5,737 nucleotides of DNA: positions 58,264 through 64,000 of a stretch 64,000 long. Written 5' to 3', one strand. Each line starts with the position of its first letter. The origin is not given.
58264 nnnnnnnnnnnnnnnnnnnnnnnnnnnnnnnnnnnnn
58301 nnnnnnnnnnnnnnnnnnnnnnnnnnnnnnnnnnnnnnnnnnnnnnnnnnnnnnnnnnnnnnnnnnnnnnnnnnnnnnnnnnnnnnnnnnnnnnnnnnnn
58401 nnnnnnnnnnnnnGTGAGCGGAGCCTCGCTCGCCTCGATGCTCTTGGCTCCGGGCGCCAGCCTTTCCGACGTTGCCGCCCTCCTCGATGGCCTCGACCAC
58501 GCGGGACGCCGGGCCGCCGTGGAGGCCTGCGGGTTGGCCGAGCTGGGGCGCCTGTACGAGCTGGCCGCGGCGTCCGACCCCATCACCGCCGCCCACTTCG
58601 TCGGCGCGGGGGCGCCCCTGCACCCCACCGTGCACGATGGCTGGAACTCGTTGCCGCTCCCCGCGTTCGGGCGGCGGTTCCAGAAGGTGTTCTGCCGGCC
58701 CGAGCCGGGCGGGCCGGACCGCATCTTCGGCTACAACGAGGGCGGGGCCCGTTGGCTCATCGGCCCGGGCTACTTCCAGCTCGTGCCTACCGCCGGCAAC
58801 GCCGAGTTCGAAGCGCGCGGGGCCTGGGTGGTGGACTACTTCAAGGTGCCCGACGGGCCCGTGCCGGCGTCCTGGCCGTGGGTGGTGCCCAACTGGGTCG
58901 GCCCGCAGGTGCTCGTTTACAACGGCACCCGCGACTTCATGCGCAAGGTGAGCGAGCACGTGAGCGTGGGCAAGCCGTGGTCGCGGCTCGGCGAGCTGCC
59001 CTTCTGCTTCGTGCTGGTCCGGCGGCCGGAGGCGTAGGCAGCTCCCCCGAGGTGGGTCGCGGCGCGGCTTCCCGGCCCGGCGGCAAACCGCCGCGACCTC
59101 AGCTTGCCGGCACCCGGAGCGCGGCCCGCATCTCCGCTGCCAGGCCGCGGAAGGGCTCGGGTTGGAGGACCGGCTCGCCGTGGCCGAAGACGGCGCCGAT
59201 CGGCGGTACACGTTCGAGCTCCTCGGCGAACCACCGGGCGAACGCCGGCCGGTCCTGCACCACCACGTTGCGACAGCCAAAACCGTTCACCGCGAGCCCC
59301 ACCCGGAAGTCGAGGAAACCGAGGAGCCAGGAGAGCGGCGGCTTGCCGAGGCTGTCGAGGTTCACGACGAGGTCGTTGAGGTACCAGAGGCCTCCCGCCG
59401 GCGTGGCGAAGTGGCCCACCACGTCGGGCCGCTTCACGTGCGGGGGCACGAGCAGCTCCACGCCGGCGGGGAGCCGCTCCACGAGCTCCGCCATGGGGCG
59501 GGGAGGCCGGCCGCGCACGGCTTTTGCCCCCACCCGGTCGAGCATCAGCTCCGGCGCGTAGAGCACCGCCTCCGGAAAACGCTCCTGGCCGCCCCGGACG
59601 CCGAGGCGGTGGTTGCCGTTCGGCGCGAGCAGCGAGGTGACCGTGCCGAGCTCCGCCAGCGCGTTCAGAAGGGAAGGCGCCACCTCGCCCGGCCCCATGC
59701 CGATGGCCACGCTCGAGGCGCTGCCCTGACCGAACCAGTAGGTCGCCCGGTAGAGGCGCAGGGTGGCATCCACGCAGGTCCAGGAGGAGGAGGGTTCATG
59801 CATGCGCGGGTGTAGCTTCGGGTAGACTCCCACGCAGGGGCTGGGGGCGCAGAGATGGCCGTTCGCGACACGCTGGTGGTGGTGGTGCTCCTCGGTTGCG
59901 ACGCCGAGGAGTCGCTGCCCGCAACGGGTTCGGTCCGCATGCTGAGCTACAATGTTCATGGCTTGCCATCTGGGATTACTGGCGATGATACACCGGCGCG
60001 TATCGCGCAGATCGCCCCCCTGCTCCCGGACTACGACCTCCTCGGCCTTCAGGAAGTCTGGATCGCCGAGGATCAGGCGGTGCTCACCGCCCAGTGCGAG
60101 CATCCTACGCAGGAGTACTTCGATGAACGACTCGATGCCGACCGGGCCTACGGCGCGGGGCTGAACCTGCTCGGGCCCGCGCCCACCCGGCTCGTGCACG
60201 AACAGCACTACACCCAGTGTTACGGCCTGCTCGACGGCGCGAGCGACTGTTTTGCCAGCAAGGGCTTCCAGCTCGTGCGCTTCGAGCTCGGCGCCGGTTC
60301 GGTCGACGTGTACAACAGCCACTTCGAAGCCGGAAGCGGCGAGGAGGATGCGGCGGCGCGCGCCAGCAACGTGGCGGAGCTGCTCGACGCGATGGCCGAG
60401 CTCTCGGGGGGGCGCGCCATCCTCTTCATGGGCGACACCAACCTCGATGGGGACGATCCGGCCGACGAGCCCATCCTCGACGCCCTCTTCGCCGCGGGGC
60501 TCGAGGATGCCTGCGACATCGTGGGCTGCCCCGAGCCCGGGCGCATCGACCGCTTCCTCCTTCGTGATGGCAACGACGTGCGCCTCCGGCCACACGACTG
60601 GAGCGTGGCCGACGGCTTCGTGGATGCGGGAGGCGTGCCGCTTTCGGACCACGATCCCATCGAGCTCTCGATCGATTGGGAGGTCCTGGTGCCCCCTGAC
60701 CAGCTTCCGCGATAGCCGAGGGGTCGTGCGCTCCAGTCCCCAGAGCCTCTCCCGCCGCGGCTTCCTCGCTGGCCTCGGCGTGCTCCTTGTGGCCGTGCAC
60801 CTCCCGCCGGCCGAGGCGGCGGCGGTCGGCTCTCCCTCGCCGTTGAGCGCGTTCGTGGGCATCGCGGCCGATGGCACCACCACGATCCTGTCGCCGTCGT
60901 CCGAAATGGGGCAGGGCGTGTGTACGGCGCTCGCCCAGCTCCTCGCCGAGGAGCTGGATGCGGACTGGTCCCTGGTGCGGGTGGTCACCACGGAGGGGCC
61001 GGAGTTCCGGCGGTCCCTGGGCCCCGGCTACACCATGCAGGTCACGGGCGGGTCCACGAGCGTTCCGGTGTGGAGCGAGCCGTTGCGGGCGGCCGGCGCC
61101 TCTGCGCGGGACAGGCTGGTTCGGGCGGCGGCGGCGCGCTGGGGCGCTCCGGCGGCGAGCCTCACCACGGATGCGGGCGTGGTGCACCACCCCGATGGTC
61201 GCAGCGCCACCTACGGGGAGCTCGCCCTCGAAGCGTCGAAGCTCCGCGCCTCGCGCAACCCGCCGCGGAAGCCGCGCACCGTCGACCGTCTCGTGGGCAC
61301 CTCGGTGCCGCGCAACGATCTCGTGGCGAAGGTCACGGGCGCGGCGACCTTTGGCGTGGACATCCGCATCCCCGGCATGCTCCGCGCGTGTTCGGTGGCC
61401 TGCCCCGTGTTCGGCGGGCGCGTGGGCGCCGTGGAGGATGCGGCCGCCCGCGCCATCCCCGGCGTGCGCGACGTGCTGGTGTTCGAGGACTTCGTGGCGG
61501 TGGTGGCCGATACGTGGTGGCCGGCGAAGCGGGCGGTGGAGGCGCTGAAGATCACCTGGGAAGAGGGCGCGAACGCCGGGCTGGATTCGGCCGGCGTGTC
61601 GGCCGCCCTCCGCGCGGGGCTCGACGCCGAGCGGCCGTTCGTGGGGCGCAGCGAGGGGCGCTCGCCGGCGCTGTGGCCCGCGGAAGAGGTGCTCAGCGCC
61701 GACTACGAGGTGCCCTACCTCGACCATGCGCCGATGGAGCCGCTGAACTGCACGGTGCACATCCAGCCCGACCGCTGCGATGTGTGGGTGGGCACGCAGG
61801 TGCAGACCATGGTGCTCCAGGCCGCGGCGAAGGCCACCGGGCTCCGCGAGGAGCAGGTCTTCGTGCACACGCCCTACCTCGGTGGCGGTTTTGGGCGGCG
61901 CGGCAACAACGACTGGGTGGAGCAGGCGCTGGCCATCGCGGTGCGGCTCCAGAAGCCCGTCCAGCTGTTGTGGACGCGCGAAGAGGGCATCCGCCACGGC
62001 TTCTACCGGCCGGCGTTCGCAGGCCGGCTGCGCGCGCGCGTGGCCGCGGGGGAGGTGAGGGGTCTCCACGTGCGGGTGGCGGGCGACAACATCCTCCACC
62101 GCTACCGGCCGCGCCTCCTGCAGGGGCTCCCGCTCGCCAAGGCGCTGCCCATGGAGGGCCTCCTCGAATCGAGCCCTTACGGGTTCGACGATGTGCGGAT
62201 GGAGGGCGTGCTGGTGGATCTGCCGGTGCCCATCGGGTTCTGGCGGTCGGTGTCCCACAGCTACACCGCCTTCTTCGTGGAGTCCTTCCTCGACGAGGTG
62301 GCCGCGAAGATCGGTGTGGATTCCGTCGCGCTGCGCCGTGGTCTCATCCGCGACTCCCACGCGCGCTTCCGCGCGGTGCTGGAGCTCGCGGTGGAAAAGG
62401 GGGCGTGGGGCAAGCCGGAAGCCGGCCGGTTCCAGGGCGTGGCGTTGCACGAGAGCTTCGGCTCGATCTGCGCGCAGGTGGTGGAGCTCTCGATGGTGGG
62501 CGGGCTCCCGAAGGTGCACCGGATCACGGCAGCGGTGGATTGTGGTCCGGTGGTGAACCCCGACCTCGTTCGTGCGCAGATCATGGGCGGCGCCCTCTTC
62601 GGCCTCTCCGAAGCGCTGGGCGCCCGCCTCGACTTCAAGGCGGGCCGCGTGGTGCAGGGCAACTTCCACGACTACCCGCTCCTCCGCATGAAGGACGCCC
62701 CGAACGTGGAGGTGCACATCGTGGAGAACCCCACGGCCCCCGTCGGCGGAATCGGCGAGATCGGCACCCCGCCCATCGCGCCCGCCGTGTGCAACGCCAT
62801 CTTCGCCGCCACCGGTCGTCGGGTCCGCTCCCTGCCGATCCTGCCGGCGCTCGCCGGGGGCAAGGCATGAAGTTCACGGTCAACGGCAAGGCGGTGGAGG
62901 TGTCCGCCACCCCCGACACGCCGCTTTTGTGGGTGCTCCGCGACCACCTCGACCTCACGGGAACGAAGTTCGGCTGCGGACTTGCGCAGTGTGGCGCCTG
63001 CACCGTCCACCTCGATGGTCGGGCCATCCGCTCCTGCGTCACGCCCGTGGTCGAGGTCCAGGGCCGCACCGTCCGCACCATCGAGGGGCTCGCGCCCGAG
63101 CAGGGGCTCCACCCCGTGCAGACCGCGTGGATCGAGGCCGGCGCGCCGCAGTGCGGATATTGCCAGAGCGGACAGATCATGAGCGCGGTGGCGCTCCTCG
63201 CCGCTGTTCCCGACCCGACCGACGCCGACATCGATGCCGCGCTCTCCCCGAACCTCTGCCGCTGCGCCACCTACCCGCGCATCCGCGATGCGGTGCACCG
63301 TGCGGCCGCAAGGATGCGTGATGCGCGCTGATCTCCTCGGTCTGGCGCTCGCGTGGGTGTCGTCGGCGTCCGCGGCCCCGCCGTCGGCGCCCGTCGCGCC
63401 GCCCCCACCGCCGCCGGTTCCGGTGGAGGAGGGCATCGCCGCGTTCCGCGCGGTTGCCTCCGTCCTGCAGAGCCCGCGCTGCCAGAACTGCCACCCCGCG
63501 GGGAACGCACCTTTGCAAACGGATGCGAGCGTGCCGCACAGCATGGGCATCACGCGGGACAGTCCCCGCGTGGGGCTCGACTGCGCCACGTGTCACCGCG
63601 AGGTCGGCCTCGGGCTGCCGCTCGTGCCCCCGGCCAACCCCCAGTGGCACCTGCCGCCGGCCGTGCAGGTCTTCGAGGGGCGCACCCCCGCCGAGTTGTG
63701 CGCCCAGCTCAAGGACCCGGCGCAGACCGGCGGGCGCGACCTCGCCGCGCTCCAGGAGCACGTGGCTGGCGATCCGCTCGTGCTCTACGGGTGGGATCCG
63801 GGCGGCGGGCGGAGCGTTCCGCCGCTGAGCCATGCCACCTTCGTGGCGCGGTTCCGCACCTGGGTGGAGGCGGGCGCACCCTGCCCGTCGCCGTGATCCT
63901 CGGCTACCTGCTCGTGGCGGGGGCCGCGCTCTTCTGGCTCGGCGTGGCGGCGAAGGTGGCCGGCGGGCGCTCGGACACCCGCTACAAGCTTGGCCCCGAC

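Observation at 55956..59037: Three further translationally coupled genes behind the T2SS: a candidate cargo/accessory cassette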

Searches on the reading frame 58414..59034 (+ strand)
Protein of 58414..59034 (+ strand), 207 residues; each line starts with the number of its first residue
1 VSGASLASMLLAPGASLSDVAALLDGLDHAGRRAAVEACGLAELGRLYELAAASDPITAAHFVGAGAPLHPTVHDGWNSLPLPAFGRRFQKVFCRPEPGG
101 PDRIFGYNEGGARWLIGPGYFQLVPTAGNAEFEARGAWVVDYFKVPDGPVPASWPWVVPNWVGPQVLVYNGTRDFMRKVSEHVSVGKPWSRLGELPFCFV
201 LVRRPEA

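Call 8: search_protein_families(library=pfam, proteins=[window:58414-59034:+], max_evalue=0.1)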
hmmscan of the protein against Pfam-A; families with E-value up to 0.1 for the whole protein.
window:58414-59034:+ (207 aa): 0 families

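Call 9: search_protein_families(library=ncbifam, proteins=[window:58414-59034:+], max_evalue=0.1)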
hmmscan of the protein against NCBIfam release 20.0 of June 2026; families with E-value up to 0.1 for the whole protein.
window:58414-59034:+ (207 aa): 0 families

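Call 33: find_homologous_proteins(query=window:58414-59034:+)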
Query window:58414-59034:+ (207 aa): 482 proteins with E <= 0.001 among 2586 candidates; the best 120 are listed.
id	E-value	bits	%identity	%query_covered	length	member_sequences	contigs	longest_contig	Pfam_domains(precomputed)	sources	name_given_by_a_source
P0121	1.6e-131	455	95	100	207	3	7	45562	-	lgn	-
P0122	6.9e-119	414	85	100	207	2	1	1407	-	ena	-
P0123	8.1e-111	387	81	99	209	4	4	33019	-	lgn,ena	-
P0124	1.3e-110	386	81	99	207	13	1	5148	-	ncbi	-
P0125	3.5e-109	382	87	91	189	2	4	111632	-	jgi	jgi:hypothetical protein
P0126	3.3e-100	352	74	97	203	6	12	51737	-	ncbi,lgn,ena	-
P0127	4.9e-96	339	73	96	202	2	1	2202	-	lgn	-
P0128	2.5e-93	330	70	97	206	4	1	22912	-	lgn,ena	-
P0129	9.5e-92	325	70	96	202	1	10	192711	-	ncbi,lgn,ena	-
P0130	1.9e-91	324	70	96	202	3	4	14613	-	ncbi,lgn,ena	-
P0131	4.8e-91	322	70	97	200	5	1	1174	-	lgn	-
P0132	5.7e-91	322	73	98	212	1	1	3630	-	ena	-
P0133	1.3e-89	318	69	98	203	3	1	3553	-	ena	-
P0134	2.3e-89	317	71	97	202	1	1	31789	-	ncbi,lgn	-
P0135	1.8e-88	314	72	97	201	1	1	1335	-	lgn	-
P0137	1.2e-86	308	70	97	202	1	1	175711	-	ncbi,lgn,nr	ncbi:MAG: hypothetical protein Q8P41_11300 [Pseudomonadota bacterium]|nr:hypothetical protein [Pseud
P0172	4.1e-54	202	51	97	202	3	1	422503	-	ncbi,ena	-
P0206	8.7e-52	194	53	95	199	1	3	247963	-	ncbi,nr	ncbi:MAG: hypothetical protein H6698_05380 [Myxococcales bacterium]|nr:hypothetical protein [Myxococ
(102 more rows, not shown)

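Call 34: find_encoding_contigs(protein=P0137, flank=8000, max_places=2)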
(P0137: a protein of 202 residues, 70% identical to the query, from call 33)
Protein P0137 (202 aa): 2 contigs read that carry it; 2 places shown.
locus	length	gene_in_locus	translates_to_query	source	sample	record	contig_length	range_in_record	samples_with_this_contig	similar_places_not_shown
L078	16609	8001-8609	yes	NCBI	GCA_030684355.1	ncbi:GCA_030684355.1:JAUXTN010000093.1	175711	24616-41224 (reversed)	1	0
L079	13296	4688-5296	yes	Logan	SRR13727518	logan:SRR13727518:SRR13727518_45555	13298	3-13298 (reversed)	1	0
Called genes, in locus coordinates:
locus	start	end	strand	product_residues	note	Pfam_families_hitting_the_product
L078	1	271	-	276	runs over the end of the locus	PF01163:RIO1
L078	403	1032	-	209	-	PF02525:Flavodoxin_2, PF03358:FMN_red (weak)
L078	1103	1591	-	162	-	-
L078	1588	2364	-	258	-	PF01061:ABC2_membrane, PF12698:ABC2_membrane_3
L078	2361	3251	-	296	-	PF00005:ABC_tran, PF13304:AAA_21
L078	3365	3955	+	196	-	-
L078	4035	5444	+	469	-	PF03062:MBOAT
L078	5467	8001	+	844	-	-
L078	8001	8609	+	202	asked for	-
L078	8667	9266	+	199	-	PF00027:cNMP_binding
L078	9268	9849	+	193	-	PF00027:cNMP_binding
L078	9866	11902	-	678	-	PF01274:MS_TIM-barrel, PF20659:MS_C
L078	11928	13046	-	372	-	PF00685:Sulfotransfer_1, PF13469:Sulfotransfer_3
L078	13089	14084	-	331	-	PF00756:Esterase (weak), PF10503:Esterase_PHB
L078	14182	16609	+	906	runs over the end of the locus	PF00005:ABC_tran (faint), PF02463:SMC_N (faint), PF13191:AAA_16 (faint), PF13555:AAA_29 (faint), PF20703:nSTAND1 (faint), PF13304:AAA_21 (faint), PF17760:UvrA_inter, PF17755:UvrA_DNA-bind, +1 more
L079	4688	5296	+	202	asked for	-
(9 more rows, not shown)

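Call 35: find_encoding_contigs(protein=P0172, flank=8000, max_places=2)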
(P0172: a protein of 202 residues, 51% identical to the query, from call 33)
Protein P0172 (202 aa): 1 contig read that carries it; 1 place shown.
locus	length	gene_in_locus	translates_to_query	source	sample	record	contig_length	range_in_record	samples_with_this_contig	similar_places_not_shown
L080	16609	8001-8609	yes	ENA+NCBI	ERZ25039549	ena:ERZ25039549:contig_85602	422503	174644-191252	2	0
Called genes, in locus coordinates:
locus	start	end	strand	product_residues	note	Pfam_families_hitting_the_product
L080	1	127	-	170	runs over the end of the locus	-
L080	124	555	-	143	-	PF00583:Acetyltransf_1, PF13508:Acetyltransf_7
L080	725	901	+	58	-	-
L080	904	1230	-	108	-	-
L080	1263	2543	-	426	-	PF00108:Thiolase_N, PF02803:Thiolase_C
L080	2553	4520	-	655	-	PF02737:3HCDH_N, PF00725:3HCDH (weak), PF00378:ECH_1, PF16113:ECH_2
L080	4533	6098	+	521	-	PF03007:WS_DGAT_cat, PF06974:WS_DGAT_C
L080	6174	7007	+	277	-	PF11028:TMEM260_N, PF13231:PMT_2 (weak)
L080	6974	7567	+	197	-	-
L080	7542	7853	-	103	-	PF06514:PsbU (weak), PF12836:HHH_3, PF00633:HHH (faint)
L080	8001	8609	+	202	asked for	-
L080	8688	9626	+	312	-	PF00561:Abhydrolase_1 (faint), PF02089:Palm_thioest (weak), PF24096:DUF7379 (weak), PF07819:PGAP1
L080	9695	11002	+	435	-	PF00282:Pyridoxal_deC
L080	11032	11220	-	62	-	-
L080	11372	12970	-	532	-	PF08308:PEGA (weak)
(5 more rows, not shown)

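Call 36: find_encoding_contigs(protein=P0206, flank=8000, max_places=2)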
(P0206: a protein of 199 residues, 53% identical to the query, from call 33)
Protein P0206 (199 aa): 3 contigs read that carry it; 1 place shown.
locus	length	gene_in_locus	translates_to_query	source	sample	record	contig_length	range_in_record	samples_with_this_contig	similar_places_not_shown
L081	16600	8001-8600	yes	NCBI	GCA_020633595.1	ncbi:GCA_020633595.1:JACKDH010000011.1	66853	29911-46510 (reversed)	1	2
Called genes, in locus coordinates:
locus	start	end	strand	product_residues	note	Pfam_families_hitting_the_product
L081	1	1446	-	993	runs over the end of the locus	PF00595:PDZ, PF13180:PDZ_2, PF17820:PDZ_6, PF03572:Peptidase_S41, PF07705:CARDB (faint), PF08239:SH3_3 (faint), PF10633:NPCBM_assoc (faint)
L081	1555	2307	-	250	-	PF01784:DUF34_NIF3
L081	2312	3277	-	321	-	-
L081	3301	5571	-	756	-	PF00990:GGDEF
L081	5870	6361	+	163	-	PF06793:UPF0262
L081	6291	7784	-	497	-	PF00990:GGDEF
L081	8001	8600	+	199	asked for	-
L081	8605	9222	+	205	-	PF01923:Cob_adeno_trans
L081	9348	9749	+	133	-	PF01590:GAF, PF13185:GAF_2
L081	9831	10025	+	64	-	-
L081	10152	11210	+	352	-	PF00155:Aminotran_1_2, PF01212:Beta_elim_lyase, PF01041:DegT_DnrJ_EryC1 (weak)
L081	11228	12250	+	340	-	PF14237:GYF_2, PF01987:AIM24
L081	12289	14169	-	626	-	PF00999:Na_H_Exchanger, PF02254:TrkA_N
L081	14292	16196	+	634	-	-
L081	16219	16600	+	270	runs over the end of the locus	PF04909:Amidohydro_2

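Call 47: search_solved_structures(query=A3, max_evalue=1)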
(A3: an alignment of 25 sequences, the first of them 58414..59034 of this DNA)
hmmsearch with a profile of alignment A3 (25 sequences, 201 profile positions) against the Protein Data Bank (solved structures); distinct sequences matched with E-value up to 1: 0.

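Call 49: predict_structure(alignment_id=A3)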
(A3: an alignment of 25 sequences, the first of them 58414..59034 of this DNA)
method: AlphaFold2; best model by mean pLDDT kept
length: 207 residues; sequences in the alignment: 25
mean_pLDDT: 94.5   pTM: 0.91
mean pLDDT of the five models: 94.5, 94.3, 94.0, 94.0, 93.5
residues with pLDDT >= 90: 175; 70-90: 30; 50-70: 1; < 50: 1
segments of 3 or more residues with pLDDT < 50: none
pLDDT, mean of each block of 10 residues (from residue 1): 86 97 98 98 98 96 95 97 93 96 95 87 97 97 96 93 82 96 97 95 93
secondary structure, 60 per line:
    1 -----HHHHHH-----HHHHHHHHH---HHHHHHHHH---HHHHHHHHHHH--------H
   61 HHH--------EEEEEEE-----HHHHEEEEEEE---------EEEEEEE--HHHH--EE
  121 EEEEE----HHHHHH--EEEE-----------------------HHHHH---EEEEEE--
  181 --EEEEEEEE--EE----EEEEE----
elements in order: H6-11 H17-25 H29-37 H41-51 H60-63 E72-78 H84-87 E88-94 E104-110 H113-116 E119-125 H130-135 E138-141 H165-169 E173-178 E183-190 E199-203

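Call 52: fold_search(model_id=the predicted structure, library=pdb)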
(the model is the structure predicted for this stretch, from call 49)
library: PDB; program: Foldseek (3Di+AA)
matches with E <= 10: 883; with E <= 0.001: 0
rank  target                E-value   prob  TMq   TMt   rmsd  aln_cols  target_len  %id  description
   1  2hzm_A                8.2e-03  0.33  0.21  0.21  14.5       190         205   10  Structure of the Mediator head subcomplex Med18/20 (released 2006-09-12)
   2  6d0t_A                1.0e-02  0.97  0.34  0.55   5.6       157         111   10  De novo design of a fluorescence-activating beta barrel - BB1 (released 2018-09-19)
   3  5o1r_A                1.0e-02  0.89  0.29  0.46   7.2       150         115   13  human Fab 5H2 bound to NHBA-C3 from Neisseria meningitidis serogroup B (released 2018-05-30)
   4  5o1r_B                1.8e-02  0.80  0.29  0.44   7.5       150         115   13  human Fab 5H2 bound to NHBA-C3 from Neisseria meningitidis serogroup B (released 2018-05-30)
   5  1x8u_B                1.9e-02  0.87  0.34  0.40   7.5       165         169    8  Crystal structure of Siderocalin (NGAL, Lipocalin 2) complexed with Carboxymycobactin T (released 2005-01-25)
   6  6czh_B                2.0e-02  0.97  0.33  0.56   4.3       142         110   11  Structure of a redesigned beta barrel, mFAP0, bound to DFHBI (released 2018-09-19)
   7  4gwp_F                2.0e-02  0.18  0.19  0.19  14.7       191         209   11  Structure of the Mediator Head Module from S. cerevisiae (released 2012-10-31)
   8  7ui9_t                2.4e-02  0.21  0.20  0.20  14.4       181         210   10  Core Mediator-PICearly (Copy A) (released 2023-02-15)
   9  2lfu_MODEL_1_A        2.5e-02  0.96  0.36  0.44   5.0       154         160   12  The structure of a N. meningitides protein targeted for vaccine development (released 2011-10-19)
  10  2een_A                2.5e-02  0.21  0.18  0.21  14.3       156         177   11  Structure of PH1819 protein from Pyrococcus Horikoshii OT3 (released 2007-08-21)
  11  6czh_A                2.8e-02  0.91  0.31  0.54   5.0       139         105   11  Structure of a redesigned beta barrel, mFAP0, bound to DFHBI (released 2018-09-19)
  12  6cuj_B                3.2e-02  0.51  0.26  0.34   8.7       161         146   12  Crystal structure of the C-terminal domain of neisserial heparin binding antigen (NHBA) (released 2018-09-26)
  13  6rrq_B                3.4e-02  0.82  0.31  0.16   6.9       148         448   18  Crystal structure of tyrosinase PvdP from Pseudomonas aeruginosa bound to copper (released 2020-04-15)
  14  7q2o_AAA              3.4e-02  0.80  0.32  0.40   6.3       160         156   11  Beta-lactoglobulin mutant FAW (I56F/L39A/M107W) in complex with desipramine (FAW-DSM#1) (released 2022-05-11)
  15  8ah9                  3.4e-02  0.77  0.30  0.49   8.5       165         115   12  De novo retro-aldolase RAbetaB-16.1 (released 2023-08-16)
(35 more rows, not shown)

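Call 62: search_protein_families(library=pfam, proteins=[L078:5467-7998:+], max_evalue=0.01)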
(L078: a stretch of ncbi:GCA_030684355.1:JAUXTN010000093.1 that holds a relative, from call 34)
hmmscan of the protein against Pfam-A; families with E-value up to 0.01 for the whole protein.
L078:5467-7998:+ (844 aa): 0 families

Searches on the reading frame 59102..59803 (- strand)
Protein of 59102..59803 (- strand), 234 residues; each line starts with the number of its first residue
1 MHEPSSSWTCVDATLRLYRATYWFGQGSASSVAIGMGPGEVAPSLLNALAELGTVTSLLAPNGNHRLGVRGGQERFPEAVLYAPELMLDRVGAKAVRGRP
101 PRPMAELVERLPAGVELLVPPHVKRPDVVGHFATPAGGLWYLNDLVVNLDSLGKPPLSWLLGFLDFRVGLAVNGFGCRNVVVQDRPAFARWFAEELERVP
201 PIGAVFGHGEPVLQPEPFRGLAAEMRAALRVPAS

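Call 30: search_protein_families(library=pfam, proteins=[window:59102-59803:-], max_evalue=0.01)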
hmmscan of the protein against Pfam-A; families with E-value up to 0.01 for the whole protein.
window:59102-59803:- (234 aa): 0 families

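Call 53: search_protein_families(library=ncbifam, proteins=[window:59102-59803:-], max_evalue=1)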
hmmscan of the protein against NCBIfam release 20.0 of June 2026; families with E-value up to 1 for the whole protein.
window:59102-59803:- (234 aa): 0 families

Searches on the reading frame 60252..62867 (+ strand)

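Call 12: search_protein_families(library=pfam, proteins=[window:60252-62867:+], max_evalue=0.01)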
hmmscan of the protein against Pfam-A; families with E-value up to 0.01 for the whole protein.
window:60252-62867:+ (872 aa): 2 families
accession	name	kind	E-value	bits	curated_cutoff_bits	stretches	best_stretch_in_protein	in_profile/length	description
PF20256.3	MoCoBD_2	-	5.7e-30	105.2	27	2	193-329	43-171/283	Molybdopterin cofactor-binding domain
PF02738.23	MoCoBD_1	-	1.9e-27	96.4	27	1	476-696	24-241/244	Molybdopterin cofactor-binding domain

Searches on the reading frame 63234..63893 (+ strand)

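Call 12: search_protein_families(library=pfam, proteins=[window:63234-63893:+], max_evalue=0.01)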
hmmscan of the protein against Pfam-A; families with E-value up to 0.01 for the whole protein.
window:63234-63893:+ (220 aa): 1 family
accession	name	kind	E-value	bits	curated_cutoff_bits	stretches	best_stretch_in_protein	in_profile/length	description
PF13442.11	Cytochrome_CBB3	-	0.0032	18.2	27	0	116-142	13-34/68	Cytochrome C oxidase, cbb3-type, subunit III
